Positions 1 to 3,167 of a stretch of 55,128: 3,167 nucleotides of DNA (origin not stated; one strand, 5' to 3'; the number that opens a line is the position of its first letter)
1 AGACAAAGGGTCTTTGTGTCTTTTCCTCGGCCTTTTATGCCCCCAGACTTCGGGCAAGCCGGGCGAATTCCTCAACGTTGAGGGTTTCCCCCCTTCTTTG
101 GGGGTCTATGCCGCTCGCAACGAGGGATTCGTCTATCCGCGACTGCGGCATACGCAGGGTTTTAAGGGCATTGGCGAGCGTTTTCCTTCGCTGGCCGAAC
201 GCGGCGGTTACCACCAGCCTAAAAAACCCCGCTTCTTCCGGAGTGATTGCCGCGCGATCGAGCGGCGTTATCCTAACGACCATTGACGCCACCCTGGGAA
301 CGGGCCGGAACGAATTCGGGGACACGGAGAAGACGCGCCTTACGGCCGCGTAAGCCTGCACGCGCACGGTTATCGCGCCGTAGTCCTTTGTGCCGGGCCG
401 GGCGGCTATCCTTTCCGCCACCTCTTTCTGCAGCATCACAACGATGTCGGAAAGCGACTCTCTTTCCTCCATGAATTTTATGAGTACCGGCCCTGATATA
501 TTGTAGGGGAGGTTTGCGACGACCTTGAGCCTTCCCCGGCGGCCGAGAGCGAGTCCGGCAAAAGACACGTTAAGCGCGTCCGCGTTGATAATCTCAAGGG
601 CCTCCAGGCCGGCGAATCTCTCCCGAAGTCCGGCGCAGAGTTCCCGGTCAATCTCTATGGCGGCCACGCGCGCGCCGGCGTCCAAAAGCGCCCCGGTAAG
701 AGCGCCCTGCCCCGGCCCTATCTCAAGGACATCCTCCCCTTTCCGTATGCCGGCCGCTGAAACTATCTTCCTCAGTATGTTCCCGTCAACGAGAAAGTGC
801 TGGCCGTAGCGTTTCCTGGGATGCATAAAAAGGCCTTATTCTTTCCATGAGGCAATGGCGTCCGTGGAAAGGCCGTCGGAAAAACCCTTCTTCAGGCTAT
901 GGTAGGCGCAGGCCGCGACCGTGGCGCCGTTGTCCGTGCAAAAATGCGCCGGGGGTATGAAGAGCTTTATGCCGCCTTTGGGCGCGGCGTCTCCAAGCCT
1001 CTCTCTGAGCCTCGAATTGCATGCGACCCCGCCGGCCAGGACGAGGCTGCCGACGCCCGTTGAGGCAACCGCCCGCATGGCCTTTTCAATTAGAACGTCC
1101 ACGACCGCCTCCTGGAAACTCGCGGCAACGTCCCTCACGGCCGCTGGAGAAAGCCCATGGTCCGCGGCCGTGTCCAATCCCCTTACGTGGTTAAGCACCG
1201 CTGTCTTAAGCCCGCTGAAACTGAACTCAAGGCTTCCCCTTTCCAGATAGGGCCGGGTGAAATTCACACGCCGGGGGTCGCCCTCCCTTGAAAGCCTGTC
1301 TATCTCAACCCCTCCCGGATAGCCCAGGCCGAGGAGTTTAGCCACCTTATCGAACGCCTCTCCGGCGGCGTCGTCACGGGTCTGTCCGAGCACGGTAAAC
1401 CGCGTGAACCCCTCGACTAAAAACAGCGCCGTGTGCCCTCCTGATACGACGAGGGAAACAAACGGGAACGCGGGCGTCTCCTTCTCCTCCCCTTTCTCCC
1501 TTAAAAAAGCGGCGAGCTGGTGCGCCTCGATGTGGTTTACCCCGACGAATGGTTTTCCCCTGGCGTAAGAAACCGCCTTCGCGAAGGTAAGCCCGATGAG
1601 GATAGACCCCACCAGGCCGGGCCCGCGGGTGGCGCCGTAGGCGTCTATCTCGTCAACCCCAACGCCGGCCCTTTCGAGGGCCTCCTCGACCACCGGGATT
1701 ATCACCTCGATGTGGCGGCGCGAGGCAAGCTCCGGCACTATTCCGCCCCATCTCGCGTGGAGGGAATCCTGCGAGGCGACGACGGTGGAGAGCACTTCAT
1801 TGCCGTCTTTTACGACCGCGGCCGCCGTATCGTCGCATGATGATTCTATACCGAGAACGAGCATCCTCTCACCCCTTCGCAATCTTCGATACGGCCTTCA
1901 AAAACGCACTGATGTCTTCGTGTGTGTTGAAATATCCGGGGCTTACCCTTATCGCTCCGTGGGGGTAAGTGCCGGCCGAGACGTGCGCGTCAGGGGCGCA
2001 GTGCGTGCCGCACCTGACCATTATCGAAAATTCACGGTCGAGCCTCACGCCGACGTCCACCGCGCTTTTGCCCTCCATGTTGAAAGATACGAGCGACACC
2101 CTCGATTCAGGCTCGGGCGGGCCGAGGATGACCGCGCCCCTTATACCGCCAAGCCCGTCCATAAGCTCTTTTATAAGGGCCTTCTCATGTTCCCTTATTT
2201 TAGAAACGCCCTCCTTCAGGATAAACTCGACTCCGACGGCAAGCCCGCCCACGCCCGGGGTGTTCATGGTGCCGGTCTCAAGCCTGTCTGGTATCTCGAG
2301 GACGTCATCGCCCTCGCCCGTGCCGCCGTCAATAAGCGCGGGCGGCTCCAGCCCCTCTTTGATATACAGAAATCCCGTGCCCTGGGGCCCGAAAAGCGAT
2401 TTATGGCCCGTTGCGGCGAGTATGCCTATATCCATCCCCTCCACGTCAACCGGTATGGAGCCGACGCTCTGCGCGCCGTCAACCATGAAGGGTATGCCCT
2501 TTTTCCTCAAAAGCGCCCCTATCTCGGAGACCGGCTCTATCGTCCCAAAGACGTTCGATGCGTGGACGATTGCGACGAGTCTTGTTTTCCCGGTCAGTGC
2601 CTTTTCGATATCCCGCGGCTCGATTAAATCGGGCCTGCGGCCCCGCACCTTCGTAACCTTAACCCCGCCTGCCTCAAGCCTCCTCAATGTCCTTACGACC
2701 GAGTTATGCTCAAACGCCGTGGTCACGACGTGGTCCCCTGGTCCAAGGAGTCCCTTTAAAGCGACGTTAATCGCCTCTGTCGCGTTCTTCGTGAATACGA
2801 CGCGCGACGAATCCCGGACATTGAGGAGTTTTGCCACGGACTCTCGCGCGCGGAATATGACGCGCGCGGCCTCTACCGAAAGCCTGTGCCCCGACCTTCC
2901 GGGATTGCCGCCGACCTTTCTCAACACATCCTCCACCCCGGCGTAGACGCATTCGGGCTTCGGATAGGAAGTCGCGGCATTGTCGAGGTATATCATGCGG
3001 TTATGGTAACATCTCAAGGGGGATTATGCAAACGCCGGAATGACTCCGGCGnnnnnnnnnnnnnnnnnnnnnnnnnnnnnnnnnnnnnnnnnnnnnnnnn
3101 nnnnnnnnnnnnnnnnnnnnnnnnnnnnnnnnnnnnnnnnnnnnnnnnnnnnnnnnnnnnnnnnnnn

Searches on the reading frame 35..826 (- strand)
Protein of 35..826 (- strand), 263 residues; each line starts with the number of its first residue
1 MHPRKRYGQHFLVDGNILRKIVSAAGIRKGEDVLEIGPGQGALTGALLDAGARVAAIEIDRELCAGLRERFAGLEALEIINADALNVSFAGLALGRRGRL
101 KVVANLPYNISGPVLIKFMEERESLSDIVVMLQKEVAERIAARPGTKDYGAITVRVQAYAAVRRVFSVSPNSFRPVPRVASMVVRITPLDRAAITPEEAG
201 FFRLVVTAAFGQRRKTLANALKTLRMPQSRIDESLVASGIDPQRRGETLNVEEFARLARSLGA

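Call 44: search_protein_families(library=pfam, proteins=[window:35-826:-], max_evalue=0.00001)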
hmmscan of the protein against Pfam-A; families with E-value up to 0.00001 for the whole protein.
window:35-826:- (263 aa): 1 family
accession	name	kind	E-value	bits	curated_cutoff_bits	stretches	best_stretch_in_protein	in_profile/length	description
PF00398.26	RrnaAD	-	3.3e-58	197.3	24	1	4-259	5-259/263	Ribosomal RNA adenine dimethylase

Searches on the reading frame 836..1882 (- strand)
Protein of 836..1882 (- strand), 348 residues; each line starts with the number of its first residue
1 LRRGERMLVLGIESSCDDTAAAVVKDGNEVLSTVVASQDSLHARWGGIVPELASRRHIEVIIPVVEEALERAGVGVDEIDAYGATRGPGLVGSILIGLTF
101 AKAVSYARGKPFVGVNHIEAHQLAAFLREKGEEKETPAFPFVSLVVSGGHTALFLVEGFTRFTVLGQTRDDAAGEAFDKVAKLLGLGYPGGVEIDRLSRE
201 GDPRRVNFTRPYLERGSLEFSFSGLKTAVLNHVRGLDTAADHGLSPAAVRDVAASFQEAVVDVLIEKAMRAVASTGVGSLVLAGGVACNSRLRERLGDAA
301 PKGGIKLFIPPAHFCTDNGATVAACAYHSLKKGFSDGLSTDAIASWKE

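Call 44: search_protein_families(library=pfam, proteins=[window:836-1882:-], max_evalue=0.00001)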
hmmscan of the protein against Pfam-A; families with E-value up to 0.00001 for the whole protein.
window:836-1882:- (348 aa): 2 families
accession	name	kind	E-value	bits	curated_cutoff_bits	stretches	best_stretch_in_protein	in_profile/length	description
PF00814.31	TsaD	-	2.8e-91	306.3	24.8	1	29-323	1-263/264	tRNA N6-adenosine threonylcarbamoyltransferase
PF22521.2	HypF_C_2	-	8.5e-08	32.7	27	1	237-319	154-236/241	Carbamoyltransferase, Kae1-like Domain, second subdomain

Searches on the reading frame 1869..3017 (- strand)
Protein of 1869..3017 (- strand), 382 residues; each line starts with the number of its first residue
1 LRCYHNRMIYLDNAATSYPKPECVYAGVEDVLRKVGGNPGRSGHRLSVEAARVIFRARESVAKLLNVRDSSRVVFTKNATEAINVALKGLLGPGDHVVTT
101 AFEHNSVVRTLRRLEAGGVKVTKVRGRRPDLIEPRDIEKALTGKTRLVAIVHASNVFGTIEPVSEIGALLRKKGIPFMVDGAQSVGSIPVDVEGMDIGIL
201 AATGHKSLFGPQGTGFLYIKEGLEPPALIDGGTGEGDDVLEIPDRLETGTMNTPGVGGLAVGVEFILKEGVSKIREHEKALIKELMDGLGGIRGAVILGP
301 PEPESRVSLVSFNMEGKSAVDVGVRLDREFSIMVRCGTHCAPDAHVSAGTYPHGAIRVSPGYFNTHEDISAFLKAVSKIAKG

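Call 44: search_protein_families(library=pfam, proteins=[window:1869-3017:-], max_evalue=0.00001)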
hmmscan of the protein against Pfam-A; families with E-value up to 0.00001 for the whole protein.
window:1869-3017:- (382 aa): 4 families
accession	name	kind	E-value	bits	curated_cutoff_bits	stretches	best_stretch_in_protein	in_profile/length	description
PF00266.25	Aminotran_5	-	2e-85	287.5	21.5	1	9-372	1-371/371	Aminotransferase class-V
PF01041.23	DegT_DnrJ_EryC1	-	5.5e-12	46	19.8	1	71-207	40-169/360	DegT/DnrJ/EryC1/StrS aminotransferase family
PF01212.27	Beta_elim_lyase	-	1.3e-07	31.6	27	1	48-182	28-170/288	Beta-eliminating lyase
PF01053.26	Cys_Met_Meta_PP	-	3.7e-06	26.2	27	1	66-203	63-197/381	Cys/Met metabolism PLP-dependent enzyme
